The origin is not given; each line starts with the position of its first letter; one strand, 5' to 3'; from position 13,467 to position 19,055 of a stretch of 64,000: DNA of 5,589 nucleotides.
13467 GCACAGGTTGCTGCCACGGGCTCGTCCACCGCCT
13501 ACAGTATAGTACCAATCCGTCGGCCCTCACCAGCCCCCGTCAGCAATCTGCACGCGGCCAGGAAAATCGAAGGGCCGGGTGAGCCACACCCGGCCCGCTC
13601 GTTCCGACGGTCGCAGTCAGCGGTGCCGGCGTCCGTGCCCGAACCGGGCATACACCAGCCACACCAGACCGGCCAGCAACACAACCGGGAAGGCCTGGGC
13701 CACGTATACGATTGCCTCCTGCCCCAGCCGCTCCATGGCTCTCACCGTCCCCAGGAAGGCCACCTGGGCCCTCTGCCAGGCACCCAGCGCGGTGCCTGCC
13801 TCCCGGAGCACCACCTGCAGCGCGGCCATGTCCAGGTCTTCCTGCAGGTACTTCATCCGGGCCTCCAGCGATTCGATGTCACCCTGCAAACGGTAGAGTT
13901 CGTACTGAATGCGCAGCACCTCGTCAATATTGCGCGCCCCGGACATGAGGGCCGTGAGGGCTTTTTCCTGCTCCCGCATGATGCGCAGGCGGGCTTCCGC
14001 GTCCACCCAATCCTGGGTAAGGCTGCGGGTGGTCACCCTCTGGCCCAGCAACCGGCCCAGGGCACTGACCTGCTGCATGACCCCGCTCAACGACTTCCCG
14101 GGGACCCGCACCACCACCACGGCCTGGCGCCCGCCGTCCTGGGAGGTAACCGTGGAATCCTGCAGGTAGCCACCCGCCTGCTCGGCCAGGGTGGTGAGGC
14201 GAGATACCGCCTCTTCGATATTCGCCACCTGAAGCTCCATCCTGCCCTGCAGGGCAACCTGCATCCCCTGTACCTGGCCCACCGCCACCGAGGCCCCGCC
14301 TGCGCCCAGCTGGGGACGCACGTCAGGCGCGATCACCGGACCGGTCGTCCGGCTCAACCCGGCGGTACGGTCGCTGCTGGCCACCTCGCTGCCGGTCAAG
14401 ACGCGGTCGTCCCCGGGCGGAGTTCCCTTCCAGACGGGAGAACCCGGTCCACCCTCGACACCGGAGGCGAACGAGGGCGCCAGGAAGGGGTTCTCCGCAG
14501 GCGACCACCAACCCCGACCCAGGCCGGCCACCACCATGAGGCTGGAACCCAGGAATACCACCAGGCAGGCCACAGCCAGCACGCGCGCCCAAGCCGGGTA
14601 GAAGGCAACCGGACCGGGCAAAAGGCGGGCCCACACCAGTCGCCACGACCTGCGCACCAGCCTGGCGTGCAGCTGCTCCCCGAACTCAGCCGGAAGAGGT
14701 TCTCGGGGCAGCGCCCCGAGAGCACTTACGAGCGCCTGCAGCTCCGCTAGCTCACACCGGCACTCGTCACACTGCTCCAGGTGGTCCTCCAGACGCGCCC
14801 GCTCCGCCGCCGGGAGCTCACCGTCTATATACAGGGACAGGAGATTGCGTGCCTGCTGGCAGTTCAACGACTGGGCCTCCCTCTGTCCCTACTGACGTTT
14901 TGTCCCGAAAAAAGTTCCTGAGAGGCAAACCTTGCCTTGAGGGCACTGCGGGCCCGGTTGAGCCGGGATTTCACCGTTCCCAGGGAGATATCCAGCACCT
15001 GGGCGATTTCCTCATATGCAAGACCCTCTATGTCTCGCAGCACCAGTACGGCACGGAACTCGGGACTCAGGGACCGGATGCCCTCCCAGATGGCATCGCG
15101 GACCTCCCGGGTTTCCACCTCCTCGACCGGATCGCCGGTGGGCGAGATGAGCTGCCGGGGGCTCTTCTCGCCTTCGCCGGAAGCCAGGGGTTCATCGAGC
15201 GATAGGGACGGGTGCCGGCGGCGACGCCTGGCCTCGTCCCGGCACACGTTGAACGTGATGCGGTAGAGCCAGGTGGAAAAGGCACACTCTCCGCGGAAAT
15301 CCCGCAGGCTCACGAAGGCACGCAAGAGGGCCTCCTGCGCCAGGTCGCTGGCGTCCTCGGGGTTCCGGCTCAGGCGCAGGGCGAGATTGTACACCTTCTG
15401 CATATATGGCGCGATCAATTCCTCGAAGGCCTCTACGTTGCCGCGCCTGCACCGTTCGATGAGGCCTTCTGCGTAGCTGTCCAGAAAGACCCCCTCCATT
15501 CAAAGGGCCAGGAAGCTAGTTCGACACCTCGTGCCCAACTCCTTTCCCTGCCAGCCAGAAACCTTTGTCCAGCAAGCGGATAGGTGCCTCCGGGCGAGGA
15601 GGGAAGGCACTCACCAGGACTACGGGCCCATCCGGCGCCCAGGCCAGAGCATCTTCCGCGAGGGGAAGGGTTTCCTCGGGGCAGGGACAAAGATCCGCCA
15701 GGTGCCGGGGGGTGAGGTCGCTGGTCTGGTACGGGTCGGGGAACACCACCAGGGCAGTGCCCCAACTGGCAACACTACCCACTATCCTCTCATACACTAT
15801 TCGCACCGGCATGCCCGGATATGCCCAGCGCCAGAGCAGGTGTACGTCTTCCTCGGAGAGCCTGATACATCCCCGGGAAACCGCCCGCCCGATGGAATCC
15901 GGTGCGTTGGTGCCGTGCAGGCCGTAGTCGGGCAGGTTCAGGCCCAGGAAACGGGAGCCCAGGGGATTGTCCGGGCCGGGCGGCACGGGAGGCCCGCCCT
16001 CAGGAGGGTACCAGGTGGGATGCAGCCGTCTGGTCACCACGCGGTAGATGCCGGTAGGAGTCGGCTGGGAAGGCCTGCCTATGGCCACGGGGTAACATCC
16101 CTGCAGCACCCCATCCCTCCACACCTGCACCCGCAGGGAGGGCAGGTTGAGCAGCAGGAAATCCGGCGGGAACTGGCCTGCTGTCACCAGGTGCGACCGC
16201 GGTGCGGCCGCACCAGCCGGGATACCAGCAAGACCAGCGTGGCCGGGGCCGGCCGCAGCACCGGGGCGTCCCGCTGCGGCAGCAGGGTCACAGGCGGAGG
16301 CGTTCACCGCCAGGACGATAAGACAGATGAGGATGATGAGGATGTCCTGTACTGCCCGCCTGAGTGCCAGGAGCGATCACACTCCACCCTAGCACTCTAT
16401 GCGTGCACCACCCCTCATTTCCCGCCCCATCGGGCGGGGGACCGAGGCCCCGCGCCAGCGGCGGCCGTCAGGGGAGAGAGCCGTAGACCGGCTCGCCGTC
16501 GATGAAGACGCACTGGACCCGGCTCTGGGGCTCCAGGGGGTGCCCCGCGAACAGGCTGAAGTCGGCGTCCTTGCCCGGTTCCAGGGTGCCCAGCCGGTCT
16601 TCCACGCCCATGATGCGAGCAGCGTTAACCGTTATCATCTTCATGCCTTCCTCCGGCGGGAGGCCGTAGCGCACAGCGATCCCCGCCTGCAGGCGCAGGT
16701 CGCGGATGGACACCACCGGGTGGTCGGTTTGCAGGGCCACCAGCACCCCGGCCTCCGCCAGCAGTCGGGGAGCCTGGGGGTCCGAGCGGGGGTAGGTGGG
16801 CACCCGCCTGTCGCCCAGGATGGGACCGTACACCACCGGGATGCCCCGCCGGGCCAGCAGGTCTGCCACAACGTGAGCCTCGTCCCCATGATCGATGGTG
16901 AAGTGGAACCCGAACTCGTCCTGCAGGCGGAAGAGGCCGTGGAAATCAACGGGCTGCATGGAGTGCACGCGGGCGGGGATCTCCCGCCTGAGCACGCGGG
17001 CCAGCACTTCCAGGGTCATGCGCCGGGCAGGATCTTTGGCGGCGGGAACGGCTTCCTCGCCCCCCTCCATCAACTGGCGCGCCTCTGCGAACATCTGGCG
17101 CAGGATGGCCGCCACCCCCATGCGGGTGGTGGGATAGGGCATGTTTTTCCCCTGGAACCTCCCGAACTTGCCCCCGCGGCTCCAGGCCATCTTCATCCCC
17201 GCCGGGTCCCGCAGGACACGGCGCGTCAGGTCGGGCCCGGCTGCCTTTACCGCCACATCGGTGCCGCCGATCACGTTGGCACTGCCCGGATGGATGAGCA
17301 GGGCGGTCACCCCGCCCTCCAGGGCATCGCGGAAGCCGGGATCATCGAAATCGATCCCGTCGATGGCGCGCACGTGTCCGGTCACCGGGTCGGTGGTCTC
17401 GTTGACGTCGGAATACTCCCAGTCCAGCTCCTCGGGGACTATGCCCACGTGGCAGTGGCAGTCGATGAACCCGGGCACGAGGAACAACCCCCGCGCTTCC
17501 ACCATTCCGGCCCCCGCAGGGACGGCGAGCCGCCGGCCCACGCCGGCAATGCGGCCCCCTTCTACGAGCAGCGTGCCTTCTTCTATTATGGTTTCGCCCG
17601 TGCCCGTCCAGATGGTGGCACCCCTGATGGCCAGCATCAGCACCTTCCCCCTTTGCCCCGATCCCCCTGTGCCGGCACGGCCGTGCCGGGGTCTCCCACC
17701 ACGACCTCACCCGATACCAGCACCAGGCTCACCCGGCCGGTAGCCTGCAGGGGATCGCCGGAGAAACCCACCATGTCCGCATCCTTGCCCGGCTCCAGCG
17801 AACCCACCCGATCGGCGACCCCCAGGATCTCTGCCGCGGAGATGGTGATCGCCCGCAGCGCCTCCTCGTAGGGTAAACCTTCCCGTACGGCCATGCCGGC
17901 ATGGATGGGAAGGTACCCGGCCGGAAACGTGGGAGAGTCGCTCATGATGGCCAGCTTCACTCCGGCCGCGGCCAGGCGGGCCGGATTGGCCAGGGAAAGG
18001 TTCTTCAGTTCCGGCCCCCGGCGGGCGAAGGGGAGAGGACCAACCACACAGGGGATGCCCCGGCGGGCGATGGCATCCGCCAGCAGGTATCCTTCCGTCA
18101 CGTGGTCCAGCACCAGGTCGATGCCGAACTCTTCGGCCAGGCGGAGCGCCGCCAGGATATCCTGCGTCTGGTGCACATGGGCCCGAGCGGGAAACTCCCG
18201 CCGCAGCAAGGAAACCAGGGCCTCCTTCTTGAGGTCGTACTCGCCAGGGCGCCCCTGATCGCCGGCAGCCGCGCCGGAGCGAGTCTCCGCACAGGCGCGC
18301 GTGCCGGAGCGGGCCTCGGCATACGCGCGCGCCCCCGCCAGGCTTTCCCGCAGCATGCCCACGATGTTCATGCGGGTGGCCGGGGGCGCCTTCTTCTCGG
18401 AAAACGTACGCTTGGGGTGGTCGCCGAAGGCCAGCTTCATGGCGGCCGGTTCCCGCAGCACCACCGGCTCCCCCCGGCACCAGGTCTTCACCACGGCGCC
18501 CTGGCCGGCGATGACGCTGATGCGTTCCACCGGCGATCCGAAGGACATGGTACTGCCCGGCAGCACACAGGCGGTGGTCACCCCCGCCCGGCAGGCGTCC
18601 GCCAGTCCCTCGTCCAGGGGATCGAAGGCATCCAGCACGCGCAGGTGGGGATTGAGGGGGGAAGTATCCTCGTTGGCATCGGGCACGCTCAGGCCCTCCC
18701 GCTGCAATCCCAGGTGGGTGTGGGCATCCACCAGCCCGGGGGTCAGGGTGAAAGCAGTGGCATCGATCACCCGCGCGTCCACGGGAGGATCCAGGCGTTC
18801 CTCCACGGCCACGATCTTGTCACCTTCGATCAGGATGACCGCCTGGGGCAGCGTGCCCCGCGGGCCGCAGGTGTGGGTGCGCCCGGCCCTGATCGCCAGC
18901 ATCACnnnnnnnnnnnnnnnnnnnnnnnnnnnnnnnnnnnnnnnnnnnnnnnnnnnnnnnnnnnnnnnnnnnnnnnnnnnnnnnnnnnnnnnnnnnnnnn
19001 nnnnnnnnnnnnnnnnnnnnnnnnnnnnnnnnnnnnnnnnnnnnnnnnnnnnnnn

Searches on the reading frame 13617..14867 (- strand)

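Call 65: search_protein_families(library=pfam, proteins=[window:13617-14867:-], max_evalue=0.00001)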
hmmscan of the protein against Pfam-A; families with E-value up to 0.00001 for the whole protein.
window:13617-14867:- (416 aa): 2 families
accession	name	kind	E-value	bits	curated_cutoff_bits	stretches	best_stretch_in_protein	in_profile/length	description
PF14257.11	DUF4349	-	1.1e-40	139.7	27.7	1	204-406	3-212/213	Domain of unknown function (DUF4349)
PF13490.11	zf-HC2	-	1.2e-13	51.3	22.2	1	3-37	1-35/35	Putative zinc-finger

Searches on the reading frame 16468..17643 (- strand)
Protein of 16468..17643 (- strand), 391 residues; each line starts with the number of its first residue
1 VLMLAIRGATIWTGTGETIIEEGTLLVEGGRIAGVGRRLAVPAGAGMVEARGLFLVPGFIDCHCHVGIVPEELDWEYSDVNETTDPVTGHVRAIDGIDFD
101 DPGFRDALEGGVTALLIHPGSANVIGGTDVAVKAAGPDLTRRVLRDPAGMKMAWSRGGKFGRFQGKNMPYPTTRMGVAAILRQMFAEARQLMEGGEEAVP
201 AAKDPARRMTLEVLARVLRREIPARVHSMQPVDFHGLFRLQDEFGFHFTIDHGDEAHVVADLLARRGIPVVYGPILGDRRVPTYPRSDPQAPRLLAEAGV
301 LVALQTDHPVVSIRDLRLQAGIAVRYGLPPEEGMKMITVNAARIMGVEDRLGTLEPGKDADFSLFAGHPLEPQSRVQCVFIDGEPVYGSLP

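Call 65: search_protein_families(library=pfam, proteins=[window:16468-17643:-], max_evalue=0.00001)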
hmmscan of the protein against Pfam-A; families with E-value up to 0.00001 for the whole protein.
window:16468-17643:- (391 aa): 2 families
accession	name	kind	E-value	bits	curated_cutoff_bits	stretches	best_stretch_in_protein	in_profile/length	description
PF07969.17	Amidohydro_3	-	1.6e-18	67.9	29.7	1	259-387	324-472/472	Amidohydrolase family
PF01979.26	Amidohydro_1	-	9.7e-18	64.9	25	1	285-386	228-345/345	Amidohydrolase family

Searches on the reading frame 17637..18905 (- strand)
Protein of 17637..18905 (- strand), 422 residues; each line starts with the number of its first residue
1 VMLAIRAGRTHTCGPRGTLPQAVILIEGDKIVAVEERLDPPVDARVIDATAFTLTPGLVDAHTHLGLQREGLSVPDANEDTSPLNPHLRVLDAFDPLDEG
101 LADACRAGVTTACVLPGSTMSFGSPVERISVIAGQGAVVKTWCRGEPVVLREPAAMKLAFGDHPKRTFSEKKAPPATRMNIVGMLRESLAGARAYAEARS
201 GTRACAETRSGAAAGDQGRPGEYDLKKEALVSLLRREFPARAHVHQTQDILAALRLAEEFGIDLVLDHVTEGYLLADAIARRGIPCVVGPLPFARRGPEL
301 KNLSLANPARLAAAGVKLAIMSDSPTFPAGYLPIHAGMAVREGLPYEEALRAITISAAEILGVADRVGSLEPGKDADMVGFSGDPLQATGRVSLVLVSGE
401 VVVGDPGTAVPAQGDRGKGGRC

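Call 65: search_protein_families(library=pfam, proteins=[window:17637-18905:-], max_evalue=0.00001)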
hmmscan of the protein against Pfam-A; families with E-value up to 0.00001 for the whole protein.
window:17637-18905:- (422 aa): 2 families
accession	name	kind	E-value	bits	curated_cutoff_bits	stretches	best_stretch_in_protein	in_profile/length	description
PF07969.17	Amidohydro_3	-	1.2e-17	65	29.7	1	306-403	357-472/472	Amidohydrolase family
PF01979.26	Amidohydro_1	-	2.6e-17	63.6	25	1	53-402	1-345/345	Amidohydrolase family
